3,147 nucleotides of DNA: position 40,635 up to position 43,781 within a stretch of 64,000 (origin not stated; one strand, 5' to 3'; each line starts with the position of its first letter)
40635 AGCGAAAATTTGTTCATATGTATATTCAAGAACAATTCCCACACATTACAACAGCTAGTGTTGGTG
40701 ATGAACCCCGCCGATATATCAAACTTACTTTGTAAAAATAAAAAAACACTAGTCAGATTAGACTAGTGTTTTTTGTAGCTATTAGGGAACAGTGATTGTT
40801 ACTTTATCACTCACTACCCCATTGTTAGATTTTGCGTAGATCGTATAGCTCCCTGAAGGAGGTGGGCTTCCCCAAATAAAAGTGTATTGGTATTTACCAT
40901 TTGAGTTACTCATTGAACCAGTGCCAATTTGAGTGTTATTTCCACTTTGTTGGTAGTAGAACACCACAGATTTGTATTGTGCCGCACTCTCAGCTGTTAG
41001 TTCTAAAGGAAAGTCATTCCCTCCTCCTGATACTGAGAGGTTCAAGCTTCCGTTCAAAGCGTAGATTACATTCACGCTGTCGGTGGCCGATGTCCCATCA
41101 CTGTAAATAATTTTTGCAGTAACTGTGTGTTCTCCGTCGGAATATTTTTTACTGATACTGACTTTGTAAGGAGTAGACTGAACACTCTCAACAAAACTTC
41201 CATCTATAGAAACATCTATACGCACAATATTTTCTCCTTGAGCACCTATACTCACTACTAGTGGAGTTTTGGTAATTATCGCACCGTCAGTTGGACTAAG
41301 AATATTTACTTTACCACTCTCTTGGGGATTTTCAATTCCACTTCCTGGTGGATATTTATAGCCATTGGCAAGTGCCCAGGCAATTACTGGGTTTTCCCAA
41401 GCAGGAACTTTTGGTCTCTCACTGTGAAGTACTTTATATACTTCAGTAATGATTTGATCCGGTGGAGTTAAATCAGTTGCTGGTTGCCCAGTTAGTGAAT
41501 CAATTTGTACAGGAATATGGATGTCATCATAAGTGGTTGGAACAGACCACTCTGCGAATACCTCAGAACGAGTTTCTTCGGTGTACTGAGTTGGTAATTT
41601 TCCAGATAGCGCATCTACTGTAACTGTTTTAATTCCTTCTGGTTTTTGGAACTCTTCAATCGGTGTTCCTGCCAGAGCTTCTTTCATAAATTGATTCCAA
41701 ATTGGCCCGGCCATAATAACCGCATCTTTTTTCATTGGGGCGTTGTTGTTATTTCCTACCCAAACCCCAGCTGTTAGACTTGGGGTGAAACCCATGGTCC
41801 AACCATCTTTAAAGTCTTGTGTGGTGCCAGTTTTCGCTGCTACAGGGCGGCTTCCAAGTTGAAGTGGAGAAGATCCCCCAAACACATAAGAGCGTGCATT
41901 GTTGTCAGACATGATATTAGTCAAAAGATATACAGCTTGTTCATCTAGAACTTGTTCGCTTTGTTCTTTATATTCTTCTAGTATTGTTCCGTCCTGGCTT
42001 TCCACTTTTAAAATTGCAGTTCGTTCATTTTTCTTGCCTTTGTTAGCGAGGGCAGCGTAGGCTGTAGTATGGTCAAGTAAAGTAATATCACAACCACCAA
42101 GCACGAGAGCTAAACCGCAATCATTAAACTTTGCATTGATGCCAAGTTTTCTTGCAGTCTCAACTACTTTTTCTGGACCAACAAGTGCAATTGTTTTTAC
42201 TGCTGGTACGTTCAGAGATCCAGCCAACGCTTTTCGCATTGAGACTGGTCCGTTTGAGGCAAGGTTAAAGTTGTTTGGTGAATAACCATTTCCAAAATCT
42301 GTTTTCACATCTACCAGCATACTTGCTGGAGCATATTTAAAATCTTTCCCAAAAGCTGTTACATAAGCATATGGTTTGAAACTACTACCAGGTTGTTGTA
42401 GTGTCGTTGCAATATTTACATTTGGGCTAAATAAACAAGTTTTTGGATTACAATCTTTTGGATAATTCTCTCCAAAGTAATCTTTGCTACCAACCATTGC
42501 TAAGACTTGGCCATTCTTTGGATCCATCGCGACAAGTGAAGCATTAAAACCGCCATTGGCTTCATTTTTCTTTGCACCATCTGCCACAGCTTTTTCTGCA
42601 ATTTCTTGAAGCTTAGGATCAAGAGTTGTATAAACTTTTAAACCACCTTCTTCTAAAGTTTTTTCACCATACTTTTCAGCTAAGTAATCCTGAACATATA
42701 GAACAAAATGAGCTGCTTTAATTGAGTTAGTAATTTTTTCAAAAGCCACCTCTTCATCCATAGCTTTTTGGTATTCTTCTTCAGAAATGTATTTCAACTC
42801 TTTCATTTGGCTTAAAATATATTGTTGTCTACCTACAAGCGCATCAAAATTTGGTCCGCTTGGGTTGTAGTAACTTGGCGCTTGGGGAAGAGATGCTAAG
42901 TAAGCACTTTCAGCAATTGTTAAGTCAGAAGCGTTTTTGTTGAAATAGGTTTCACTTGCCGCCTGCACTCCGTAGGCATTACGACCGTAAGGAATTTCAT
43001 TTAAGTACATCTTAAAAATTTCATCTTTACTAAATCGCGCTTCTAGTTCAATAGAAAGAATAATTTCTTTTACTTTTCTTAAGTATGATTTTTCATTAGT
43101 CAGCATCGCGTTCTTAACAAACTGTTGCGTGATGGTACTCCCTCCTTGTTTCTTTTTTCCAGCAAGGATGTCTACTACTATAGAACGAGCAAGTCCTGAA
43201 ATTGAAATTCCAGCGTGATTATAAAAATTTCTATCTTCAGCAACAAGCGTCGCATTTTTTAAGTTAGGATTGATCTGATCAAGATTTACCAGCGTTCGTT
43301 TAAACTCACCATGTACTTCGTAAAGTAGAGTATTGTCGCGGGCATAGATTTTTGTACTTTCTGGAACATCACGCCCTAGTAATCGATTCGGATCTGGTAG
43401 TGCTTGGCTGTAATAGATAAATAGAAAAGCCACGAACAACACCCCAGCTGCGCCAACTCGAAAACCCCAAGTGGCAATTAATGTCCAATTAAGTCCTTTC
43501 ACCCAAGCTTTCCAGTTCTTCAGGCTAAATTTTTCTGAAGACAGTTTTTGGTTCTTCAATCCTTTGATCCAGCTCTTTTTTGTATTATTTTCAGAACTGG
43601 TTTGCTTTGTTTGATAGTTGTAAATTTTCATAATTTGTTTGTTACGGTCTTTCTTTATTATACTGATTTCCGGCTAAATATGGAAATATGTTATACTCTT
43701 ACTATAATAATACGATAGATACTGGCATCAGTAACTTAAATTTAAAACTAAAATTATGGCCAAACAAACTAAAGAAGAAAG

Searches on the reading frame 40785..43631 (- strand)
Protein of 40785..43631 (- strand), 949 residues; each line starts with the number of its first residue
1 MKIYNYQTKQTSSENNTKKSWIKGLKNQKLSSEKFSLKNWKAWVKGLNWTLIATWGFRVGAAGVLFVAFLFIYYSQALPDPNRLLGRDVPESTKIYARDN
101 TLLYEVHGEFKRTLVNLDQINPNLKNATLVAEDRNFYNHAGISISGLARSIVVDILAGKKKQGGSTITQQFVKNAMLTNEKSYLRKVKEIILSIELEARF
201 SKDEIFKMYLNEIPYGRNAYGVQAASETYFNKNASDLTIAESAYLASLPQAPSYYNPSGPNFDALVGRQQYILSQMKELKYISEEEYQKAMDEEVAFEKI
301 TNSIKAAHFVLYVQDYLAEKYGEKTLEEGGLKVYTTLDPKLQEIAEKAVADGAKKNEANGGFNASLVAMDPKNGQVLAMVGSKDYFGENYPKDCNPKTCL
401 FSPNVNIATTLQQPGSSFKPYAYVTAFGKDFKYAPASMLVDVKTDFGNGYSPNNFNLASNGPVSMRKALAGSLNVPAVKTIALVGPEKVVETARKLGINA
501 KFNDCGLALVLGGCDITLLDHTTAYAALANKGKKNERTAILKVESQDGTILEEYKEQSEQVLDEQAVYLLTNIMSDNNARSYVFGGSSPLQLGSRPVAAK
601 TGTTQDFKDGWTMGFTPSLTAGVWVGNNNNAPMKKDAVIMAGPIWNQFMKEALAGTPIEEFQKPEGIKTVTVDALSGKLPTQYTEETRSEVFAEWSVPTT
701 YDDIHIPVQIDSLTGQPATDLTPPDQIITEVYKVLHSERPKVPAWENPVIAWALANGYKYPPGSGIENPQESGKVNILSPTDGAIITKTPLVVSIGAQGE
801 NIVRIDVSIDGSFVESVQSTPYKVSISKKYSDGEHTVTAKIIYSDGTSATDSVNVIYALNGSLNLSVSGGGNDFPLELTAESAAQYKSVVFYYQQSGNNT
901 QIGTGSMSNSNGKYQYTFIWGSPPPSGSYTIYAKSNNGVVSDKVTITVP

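Call 75: search_protein_families(library=pfam, proteins=[window:40785-43631:-], max_evalue=0.00001)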
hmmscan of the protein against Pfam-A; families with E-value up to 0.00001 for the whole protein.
window:40785-43631:- (949 aa): 3 families
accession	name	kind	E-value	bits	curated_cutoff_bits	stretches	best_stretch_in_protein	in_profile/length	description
PF00912.28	Transgly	-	5.3e-62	208.8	27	1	101-277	3-178/178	Transglycosylase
PF00905.27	Transpeptidase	-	1.5e-22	80.6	22.1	1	365-650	2-299/299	Penicillin binding protein transpeptidase domain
PF17957.7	Big_7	-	9.9e-10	39.4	24.1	1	775-839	3-70/70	Bacterial Ig domain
